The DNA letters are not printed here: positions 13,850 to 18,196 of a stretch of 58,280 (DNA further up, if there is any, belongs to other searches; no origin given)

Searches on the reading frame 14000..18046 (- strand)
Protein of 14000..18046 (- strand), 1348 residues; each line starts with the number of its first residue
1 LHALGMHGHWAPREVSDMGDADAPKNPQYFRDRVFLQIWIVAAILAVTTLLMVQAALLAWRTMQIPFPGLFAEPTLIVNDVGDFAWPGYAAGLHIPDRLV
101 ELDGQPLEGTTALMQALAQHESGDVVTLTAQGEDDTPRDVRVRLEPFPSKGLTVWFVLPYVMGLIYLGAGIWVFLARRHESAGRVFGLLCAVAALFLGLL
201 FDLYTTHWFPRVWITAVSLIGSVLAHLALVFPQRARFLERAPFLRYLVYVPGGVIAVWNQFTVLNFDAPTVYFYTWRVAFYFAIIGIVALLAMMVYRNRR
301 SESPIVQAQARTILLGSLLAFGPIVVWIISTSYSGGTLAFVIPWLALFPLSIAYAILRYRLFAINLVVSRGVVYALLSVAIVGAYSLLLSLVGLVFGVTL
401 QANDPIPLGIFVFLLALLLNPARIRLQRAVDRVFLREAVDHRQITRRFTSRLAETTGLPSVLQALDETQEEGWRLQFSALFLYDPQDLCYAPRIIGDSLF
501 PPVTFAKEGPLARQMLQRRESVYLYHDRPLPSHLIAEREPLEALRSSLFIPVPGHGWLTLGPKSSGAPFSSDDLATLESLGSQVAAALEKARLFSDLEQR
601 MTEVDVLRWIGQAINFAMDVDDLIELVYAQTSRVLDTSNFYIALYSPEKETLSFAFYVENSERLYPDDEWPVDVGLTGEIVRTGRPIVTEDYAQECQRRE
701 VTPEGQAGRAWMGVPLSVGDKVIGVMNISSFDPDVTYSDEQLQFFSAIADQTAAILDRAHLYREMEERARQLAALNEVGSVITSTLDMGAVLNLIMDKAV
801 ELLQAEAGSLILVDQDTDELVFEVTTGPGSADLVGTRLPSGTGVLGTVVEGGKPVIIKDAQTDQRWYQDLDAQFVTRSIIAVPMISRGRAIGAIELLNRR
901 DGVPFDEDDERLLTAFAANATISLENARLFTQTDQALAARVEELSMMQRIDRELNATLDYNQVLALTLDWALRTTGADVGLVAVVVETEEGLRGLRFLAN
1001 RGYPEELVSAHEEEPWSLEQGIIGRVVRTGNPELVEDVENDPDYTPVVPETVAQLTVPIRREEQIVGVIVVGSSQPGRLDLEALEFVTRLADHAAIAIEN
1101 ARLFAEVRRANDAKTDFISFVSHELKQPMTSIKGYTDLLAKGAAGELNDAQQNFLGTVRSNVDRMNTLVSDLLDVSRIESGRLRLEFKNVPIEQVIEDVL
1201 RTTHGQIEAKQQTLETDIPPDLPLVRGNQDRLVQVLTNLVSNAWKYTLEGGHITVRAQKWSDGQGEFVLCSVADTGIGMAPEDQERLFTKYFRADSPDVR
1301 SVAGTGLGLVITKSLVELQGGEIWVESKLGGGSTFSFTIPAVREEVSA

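Call 3: search_protein_families(library=pfam, proteins=[window:14000-18046:-], max_evalue=0.01)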
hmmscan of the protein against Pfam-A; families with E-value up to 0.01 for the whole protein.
window:14000-18046:- (1348 aa): 9 families
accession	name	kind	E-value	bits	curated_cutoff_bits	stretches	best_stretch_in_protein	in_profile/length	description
PF13185.12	GAF_2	-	8.5e-74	246.7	28.6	4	958-1099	2-136/136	GAF domain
PF01590.32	GAF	-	2.5e-53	180.6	22.4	3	788-924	2-133/133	GAF domain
PF13492.12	GAF_3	-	1.5e-33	116.3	27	3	788-926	2-129/129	GAF domain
PF02518.31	HATPase_c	-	1.2e-29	103.4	26.4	1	1227-1341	1-109/111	Histidine kinase-, DNA gyrase B-, and HSP90-like ATPase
PF00512.31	HisKA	-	3.1e-19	69.2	26.9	1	1113-1181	1-66/66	His Kinase A (phospho-acceptor) domain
PF00595.29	PDZ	-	0.00057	20.6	23.2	1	74-130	25-80/81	PDZ domain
PF13180.12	PDZ_2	-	0.00068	20.3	27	1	77-132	15-69/80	PDZ domain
PF11849.14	DUF3369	-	0.0019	18.9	27.2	0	904-932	139-167/168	Domain of unknown function (DUF3369)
PF15714.11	SpoVT_C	-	0.0037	17.8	27.5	0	844-917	48-120/128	Stage V sporulation protein T C-terminal, transcription factor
